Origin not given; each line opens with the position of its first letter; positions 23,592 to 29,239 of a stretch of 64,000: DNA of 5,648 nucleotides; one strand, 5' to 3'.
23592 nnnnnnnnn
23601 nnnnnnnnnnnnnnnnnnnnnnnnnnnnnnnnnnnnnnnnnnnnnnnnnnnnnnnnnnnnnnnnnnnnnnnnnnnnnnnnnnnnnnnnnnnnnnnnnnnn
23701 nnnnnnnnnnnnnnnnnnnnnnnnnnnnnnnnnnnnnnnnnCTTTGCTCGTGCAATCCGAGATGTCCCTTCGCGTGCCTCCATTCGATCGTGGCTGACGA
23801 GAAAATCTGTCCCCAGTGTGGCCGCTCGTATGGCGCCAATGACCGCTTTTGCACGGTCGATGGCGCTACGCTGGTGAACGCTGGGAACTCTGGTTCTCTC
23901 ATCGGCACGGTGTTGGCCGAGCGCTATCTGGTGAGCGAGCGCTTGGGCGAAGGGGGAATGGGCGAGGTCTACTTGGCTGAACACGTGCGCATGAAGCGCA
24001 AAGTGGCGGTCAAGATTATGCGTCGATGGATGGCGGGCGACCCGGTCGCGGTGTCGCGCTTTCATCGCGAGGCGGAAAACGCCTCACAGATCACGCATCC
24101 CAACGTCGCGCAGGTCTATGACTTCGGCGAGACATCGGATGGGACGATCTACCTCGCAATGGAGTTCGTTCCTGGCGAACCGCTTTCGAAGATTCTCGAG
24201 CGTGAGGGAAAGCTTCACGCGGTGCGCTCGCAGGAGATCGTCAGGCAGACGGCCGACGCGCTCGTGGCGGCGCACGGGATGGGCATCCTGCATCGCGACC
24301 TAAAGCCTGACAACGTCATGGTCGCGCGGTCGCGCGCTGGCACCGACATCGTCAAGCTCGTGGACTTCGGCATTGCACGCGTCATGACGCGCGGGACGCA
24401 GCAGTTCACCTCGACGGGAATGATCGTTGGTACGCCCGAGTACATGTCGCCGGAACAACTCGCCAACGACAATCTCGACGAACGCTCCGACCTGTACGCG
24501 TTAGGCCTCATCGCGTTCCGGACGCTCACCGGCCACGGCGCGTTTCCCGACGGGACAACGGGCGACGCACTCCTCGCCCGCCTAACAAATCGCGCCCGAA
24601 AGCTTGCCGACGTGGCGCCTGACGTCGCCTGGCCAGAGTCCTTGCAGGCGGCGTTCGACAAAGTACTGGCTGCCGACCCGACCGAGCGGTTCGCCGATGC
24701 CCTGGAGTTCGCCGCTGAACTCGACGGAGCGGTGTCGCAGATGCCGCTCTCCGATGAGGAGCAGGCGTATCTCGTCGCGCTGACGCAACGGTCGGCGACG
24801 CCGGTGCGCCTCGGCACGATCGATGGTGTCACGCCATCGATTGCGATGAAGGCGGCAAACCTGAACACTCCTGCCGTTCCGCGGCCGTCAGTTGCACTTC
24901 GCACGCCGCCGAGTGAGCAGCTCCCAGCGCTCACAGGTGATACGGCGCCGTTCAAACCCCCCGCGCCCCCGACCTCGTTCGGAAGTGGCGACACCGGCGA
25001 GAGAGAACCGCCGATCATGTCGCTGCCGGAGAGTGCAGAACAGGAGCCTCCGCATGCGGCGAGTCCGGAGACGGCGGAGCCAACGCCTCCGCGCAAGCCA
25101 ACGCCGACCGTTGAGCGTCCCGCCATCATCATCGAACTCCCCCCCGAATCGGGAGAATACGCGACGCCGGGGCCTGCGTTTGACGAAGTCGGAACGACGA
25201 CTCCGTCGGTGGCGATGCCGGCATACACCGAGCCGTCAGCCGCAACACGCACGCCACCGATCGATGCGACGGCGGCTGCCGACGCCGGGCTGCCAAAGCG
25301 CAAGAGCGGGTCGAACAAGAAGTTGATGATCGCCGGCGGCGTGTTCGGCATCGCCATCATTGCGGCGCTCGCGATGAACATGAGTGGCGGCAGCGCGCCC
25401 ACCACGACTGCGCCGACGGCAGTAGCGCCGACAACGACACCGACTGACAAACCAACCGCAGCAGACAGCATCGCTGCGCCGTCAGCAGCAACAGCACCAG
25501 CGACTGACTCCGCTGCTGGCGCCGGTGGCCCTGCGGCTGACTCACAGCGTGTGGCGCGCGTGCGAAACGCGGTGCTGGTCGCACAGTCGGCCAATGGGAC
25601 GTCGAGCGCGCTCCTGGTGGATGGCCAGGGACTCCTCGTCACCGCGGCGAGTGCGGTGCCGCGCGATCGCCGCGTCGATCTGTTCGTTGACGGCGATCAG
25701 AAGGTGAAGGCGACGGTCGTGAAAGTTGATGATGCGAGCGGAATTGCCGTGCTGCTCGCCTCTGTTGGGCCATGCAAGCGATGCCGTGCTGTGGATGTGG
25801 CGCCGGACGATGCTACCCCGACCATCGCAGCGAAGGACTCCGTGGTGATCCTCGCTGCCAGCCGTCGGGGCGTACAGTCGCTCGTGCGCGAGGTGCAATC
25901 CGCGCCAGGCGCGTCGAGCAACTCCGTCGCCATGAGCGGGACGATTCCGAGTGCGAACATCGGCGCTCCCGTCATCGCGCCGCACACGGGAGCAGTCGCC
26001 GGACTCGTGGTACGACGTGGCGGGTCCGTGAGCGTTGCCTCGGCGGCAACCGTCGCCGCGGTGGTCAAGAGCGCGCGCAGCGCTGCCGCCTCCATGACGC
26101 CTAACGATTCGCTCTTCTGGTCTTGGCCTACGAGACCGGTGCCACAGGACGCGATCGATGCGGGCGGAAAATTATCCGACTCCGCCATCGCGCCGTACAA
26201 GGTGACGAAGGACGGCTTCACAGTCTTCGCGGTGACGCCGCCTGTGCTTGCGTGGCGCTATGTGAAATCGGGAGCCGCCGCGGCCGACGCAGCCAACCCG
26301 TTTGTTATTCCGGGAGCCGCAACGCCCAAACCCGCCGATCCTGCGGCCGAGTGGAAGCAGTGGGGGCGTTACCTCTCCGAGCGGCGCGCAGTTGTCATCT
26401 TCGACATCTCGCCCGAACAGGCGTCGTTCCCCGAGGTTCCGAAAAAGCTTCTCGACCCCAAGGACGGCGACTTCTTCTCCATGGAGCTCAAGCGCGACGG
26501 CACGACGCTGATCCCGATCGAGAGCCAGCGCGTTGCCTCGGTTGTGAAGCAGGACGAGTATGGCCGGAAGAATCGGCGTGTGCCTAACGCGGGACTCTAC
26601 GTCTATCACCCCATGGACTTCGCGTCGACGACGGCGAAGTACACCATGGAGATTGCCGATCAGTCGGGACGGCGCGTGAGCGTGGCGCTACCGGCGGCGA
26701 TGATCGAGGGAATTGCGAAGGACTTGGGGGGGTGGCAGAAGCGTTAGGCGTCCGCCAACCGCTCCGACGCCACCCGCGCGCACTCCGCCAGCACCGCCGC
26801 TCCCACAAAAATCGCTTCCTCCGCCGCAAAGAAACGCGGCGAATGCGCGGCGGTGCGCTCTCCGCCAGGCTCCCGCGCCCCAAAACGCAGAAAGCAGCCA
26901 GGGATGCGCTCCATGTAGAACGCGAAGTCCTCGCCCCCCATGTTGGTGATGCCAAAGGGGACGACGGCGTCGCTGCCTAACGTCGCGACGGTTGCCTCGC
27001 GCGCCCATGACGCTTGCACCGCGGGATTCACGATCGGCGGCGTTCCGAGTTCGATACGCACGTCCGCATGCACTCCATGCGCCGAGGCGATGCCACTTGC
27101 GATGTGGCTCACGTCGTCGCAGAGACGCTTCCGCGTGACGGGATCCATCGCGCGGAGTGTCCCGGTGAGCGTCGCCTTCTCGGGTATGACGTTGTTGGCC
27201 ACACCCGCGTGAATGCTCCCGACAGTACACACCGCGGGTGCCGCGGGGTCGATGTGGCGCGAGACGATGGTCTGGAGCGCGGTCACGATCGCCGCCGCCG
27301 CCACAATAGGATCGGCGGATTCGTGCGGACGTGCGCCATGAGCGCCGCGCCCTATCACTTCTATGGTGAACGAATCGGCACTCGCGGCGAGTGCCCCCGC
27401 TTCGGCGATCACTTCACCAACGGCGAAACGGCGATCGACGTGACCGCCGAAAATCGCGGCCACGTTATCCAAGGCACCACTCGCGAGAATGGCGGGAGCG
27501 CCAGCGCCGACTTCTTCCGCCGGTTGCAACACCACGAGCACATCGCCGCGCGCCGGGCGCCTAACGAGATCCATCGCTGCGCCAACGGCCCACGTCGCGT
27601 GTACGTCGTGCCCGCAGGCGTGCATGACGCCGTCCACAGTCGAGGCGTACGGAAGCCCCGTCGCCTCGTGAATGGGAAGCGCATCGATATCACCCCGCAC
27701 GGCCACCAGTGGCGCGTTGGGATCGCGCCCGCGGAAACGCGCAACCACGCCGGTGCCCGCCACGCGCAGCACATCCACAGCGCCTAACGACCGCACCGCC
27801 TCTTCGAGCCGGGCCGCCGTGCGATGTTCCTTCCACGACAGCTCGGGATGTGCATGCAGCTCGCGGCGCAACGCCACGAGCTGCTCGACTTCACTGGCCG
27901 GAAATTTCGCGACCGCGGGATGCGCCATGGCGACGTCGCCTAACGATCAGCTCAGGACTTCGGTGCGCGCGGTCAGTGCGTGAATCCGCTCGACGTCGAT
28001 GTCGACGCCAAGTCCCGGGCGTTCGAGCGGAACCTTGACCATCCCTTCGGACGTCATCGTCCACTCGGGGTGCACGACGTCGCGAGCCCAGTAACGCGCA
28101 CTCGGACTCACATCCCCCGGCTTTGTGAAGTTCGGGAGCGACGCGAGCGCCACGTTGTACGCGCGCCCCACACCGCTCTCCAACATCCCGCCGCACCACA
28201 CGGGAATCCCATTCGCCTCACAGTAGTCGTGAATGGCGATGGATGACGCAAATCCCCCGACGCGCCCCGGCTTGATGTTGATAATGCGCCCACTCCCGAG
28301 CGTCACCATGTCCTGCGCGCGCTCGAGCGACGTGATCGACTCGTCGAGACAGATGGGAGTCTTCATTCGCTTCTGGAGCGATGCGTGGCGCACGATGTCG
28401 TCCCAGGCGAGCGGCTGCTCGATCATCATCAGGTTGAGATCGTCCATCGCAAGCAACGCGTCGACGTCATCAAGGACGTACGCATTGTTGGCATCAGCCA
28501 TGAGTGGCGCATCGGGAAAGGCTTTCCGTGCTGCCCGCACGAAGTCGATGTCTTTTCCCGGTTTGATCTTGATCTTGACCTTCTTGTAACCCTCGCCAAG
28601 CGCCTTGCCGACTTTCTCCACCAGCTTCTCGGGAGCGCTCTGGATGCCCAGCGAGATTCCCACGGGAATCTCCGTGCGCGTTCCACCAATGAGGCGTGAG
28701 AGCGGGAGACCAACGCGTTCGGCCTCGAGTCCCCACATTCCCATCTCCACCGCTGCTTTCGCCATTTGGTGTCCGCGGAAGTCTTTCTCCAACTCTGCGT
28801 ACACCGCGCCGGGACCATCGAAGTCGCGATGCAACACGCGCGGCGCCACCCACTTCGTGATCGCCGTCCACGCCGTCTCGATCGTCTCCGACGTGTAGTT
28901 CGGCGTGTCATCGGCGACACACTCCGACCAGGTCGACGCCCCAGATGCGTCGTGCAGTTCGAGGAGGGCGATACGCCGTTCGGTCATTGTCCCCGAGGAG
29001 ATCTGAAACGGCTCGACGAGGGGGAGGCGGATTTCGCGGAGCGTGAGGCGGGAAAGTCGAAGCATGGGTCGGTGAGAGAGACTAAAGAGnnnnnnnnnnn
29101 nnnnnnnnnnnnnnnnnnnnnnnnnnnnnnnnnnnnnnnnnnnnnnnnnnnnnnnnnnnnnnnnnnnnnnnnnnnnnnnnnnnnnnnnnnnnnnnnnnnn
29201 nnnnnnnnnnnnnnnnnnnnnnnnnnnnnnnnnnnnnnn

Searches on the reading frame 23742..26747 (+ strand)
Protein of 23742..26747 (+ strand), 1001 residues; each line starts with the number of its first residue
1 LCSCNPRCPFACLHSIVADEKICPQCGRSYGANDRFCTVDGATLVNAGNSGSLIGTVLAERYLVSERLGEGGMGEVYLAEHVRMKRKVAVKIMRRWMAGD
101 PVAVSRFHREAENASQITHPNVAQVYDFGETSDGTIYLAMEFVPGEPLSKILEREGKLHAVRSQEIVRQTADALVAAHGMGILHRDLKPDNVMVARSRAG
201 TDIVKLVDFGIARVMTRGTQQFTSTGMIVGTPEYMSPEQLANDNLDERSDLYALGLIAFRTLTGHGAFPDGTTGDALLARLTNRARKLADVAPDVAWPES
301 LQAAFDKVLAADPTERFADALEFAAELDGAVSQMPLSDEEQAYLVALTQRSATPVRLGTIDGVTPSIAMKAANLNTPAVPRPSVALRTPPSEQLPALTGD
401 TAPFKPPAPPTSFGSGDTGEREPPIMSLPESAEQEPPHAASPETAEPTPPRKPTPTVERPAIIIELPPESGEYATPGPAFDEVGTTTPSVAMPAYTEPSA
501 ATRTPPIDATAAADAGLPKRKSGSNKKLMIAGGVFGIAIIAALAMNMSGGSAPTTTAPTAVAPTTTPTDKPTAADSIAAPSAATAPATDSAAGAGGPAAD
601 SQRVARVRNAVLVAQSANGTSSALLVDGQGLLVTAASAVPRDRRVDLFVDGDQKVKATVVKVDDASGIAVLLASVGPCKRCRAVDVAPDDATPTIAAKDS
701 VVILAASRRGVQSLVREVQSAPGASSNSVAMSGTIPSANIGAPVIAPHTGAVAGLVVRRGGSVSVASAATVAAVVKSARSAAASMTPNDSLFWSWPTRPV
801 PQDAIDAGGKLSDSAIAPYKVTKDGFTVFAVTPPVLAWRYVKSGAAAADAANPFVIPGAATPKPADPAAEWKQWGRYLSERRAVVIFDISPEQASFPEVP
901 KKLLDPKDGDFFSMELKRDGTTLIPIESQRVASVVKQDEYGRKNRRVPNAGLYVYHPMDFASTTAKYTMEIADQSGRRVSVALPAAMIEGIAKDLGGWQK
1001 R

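Call 17: search_protein_families(library=pfam, max_evalue=1e-8, proteins=[window:23742-26747:+])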
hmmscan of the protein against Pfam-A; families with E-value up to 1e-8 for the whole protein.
window:23742-26747:+ (1001 aa): 2 families
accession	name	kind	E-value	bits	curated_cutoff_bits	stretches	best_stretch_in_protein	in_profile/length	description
PF00069.31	Pkinase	-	5.2e-46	157.6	31.7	1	63-317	2-252/263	Protein kinase domain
PF07714.23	PK_Tyr_Ser-Thr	-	8.9e-28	97.7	23.1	1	65-316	4-248/258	Protein tyrosine and serine/threonine kinase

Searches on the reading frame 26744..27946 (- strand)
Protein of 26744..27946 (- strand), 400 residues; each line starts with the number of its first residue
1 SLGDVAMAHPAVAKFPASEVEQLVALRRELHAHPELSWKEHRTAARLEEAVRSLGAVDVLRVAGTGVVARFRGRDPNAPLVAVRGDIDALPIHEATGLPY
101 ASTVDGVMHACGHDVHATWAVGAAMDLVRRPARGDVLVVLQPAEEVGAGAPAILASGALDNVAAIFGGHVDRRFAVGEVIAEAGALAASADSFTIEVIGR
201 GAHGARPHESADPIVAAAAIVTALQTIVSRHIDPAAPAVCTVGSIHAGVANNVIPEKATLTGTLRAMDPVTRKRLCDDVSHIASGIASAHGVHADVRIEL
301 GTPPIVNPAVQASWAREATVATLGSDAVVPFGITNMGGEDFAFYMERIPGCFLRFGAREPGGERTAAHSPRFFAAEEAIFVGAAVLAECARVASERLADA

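Call 17: search_protein_families(library=pfam, max_evalue=1e-8, proteins=[window:26744-27946:-])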
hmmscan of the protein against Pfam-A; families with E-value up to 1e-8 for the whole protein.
window:26744-27946:- (400 aa): 2 families
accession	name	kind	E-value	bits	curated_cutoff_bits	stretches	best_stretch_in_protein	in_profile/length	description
PF01546.33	Peptidase_M20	-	3.7e-30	105.8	24.6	1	82-390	1-204/206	Peptidase family M20/M25/M40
PF07687.19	M20_dimer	-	9.9e-13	48.4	21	1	191-284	7-100/107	Peptidase dimerisation domain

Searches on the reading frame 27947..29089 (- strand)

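Call 17: search_protein_families(library=pfam, max_evalue=1e-8, proteins=[window:27947-29089:-])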
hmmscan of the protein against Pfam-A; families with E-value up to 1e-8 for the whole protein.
window:27947-29089:- (380 aa): 2 families
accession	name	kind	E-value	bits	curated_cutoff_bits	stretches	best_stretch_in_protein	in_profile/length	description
PF13378.12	MR_MLE_C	-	4.3e-46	157.8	29.4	1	156-367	2-217/219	Enolase C-terminal domain-like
PF02746.21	MR_MLE_N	-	1.5e-11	44.9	22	1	22-135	11-117/117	Mandelate racemase / muconate lactonizing enzyme, N-terminal domain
